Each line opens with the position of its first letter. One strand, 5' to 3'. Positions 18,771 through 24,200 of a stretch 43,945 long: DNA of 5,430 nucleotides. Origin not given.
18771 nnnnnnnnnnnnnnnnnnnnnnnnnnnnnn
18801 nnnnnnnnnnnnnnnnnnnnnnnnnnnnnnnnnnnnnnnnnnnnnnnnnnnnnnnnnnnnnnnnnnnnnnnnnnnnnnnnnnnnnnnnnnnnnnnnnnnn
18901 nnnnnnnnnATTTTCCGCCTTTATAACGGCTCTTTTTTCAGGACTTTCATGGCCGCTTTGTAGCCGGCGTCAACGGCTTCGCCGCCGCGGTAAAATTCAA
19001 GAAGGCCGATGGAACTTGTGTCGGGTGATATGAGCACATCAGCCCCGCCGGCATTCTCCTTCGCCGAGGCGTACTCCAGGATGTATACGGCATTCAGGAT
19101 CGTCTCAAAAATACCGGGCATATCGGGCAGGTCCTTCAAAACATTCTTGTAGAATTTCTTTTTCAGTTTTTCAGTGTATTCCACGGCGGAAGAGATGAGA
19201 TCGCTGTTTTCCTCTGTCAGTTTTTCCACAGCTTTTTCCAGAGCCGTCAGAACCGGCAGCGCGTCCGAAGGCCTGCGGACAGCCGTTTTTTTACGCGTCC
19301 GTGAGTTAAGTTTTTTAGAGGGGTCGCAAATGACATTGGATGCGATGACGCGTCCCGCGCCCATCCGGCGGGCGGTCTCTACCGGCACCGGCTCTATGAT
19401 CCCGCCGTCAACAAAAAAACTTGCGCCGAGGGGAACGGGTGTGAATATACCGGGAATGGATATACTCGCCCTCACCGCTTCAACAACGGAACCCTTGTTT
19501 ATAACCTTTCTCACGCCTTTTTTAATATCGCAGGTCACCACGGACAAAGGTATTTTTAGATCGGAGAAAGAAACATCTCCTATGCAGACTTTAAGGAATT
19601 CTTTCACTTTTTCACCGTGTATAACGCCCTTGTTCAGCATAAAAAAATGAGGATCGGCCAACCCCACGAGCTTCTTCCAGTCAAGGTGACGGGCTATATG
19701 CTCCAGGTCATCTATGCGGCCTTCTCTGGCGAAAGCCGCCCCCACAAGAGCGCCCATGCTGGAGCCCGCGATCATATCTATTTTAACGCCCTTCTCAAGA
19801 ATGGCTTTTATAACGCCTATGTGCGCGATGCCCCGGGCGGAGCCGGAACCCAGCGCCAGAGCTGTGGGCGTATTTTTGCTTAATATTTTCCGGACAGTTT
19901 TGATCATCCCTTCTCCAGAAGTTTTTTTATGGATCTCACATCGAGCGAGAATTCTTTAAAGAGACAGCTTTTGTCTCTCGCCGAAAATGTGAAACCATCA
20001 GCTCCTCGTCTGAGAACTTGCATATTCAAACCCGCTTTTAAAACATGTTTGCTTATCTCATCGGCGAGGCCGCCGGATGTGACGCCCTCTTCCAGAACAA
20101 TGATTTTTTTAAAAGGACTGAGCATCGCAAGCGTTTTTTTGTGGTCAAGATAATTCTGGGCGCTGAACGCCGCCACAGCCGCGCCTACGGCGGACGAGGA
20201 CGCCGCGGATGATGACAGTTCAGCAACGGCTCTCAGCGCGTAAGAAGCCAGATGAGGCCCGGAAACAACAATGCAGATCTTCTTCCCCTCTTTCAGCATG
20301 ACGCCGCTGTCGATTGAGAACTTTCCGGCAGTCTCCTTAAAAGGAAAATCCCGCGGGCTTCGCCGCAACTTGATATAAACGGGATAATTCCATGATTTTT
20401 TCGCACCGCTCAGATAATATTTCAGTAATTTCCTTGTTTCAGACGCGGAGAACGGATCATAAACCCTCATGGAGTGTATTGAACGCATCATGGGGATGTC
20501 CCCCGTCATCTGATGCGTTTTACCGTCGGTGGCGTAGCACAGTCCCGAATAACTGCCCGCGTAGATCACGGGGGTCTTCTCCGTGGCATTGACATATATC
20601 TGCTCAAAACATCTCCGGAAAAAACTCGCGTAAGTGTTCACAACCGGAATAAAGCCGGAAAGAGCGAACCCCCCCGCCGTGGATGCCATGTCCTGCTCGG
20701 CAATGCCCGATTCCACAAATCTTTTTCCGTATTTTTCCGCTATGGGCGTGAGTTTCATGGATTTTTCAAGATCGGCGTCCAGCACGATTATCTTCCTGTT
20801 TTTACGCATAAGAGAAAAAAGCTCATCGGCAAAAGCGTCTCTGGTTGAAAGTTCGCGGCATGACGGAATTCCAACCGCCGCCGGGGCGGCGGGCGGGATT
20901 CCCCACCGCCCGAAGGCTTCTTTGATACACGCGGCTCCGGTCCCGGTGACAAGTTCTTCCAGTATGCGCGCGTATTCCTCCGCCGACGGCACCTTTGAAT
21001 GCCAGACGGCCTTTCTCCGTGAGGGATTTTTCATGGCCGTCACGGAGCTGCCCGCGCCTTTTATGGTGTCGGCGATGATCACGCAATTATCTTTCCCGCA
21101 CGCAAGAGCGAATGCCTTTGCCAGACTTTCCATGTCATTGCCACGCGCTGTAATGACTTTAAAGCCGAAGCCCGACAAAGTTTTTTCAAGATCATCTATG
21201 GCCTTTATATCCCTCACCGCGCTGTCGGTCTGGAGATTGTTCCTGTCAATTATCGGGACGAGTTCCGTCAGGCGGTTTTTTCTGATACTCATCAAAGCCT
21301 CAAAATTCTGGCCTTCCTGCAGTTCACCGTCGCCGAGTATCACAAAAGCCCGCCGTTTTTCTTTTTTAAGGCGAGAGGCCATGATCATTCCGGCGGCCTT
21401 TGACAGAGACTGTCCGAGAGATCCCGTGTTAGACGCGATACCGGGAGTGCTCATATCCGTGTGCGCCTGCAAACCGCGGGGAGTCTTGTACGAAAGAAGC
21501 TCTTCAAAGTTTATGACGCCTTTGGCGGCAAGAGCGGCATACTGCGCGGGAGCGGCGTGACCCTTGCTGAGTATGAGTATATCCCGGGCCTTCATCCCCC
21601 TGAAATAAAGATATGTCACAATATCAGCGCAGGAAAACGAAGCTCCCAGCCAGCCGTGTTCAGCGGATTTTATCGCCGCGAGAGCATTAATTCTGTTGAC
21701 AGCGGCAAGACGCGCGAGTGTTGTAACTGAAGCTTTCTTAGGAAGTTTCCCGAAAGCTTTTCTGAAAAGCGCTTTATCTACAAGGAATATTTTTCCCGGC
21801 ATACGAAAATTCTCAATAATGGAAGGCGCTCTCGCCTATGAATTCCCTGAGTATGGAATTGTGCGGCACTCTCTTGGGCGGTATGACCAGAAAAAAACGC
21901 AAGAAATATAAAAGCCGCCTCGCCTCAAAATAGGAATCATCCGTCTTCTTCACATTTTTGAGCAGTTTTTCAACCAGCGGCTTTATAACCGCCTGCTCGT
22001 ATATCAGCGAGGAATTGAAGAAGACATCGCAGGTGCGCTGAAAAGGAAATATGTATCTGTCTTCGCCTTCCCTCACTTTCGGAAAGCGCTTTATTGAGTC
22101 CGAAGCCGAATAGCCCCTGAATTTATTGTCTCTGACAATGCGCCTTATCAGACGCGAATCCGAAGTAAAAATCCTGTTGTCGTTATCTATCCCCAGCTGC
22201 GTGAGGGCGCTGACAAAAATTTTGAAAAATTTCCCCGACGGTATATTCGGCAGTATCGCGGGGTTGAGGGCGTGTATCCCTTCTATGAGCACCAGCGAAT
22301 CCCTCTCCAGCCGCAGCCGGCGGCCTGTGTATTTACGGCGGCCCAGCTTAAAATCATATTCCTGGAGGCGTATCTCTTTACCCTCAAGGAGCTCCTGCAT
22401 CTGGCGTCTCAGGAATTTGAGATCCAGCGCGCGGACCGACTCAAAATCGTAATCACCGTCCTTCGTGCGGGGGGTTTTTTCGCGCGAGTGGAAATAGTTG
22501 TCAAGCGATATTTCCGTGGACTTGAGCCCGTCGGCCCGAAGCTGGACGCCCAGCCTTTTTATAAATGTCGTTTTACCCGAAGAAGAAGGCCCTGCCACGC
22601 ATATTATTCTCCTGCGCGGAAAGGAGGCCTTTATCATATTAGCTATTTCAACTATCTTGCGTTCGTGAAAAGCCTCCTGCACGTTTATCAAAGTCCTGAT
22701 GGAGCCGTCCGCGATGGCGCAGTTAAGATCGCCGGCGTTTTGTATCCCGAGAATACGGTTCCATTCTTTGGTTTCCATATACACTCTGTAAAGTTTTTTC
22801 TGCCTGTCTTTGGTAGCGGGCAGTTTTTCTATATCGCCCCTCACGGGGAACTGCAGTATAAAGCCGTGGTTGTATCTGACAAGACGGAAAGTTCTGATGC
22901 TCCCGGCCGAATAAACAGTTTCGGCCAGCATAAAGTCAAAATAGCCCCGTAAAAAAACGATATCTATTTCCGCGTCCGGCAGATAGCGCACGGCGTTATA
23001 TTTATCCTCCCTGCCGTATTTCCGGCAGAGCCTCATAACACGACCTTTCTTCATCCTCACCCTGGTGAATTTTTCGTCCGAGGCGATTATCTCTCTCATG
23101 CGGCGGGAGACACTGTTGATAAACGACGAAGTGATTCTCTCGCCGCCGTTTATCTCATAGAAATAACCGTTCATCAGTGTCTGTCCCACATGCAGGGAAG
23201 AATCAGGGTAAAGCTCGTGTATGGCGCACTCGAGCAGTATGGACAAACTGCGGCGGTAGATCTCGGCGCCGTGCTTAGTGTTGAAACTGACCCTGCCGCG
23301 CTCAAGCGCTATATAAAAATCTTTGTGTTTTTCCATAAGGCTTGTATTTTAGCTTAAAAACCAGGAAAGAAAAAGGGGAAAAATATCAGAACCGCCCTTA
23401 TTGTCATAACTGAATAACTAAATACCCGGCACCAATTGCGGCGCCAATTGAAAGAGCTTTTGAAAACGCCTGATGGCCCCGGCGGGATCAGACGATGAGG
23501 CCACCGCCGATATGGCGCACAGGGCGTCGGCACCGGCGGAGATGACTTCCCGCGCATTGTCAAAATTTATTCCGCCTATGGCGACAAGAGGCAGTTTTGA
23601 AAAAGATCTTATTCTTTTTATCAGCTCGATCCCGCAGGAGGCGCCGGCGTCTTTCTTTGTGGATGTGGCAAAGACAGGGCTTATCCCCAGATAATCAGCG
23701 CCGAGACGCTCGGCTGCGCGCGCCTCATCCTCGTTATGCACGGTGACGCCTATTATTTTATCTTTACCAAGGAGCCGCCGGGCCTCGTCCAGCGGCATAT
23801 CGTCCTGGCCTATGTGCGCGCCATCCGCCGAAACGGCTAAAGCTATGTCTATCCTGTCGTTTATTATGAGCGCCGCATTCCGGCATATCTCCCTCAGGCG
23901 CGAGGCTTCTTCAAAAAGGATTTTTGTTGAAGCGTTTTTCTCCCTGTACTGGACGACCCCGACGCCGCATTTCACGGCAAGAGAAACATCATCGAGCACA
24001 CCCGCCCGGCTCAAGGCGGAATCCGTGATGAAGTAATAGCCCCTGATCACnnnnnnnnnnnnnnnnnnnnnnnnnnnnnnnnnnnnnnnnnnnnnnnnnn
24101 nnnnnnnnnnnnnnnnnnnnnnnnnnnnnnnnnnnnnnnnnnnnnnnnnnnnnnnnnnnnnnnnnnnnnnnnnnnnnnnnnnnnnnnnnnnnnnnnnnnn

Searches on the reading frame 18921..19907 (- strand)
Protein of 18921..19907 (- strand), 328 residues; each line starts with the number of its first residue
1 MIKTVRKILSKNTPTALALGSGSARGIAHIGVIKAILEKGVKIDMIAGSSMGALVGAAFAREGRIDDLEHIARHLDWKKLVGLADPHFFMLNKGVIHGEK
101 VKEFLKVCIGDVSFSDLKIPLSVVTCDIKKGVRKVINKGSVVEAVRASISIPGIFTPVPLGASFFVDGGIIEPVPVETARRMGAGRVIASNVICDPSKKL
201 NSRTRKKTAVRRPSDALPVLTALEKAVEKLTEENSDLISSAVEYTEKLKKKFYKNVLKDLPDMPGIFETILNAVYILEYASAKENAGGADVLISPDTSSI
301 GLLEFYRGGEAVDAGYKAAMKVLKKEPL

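Call 52: search_protein_families(library=pfam, proteins=[window:18921-19907:-], max_evalue=0.000001)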
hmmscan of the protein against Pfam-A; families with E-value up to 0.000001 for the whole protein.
window:18921-19907:- (328 aa): 1 family
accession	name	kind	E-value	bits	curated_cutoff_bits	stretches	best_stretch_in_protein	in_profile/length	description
PF01734.28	Patatin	-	6.3e-31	108.5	27.7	1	17-179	1-190/191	Patatin-like phospholipase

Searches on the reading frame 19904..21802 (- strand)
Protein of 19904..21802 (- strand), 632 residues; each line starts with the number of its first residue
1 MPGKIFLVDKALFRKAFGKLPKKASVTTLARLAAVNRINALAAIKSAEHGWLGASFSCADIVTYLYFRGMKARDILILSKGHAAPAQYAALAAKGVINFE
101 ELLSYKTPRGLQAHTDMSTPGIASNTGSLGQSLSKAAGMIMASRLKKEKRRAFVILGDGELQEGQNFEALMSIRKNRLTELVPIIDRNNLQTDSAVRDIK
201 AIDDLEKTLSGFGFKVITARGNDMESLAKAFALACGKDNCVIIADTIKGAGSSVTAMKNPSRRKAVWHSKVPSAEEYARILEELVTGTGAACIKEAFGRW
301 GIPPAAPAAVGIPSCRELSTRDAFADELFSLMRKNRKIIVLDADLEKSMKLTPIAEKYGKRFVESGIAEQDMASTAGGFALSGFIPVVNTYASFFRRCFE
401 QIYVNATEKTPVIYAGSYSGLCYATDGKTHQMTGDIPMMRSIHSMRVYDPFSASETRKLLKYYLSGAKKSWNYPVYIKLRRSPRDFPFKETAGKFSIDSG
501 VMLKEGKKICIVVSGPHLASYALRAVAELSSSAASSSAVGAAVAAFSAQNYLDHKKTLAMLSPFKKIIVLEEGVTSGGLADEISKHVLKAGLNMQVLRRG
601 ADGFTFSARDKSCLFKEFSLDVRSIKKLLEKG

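Call 52: search_protein_families(library=pfam, proteins=[window:19904-21802:-], max_evalue=0.000001)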
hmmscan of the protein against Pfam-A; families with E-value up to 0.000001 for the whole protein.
window:19904-21802:- (632 aa): 4 families
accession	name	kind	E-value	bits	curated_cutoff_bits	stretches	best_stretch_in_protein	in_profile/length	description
PF02779.29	Transket_pyr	-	2.9e-28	99.1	27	1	317-465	2-156/174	Transketolase, pyrimidine binding domain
PF00456.26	Transketolase_N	-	3.8e-21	75.9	22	1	33-256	6-253/334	Transketolase, thiamine diphosphate binding domain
PF13292.11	DXP_synthase_N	-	1.6e-09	37.9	21.2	1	25-198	14-181/274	1-deoxy-D-xylulose-5-phosphate synthase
PF09364.15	XFP_N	-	1e-08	34.9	23.7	1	98-234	113-247/364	XFP N-terminal domain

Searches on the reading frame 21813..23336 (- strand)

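Call 52: search_protein_families(library=pfam, proteins=[window:21813-23336:-], max_evalue=0.000001)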
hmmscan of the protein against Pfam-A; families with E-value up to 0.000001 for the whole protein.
window:21813-23336:- (507 aa): 1 family
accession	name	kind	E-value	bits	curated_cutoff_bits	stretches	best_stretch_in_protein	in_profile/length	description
PF00485.24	PRK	-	2.9e-19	70.1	22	1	244-441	1-188/196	Phosphoribulokinase / Uridine kinase family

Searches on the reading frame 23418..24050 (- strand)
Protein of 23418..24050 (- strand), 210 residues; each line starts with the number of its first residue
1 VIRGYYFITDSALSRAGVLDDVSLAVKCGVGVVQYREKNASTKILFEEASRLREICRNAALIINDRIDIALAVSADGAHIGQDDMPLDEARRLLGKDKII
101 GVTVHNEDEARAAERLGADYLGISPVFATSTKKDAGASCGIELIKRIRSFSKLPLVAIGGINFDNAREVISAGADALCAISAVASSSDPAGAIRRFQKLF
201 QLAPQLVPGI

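Call 52: search_protein_families(library=pfam, proteins=[window:23418-24050:-], max_evalue=0.000001)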
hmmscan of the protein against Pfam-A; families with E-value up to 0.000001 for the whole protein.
window:23418-24050:- (210 aa): 1 family
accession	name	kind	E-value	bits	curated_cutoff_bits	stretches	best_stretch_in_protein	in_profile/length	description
PF02581.23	TMP-TENI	-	5.6e-62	208.7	27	1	6-183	2-180/180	Thiamine monophosphate synthase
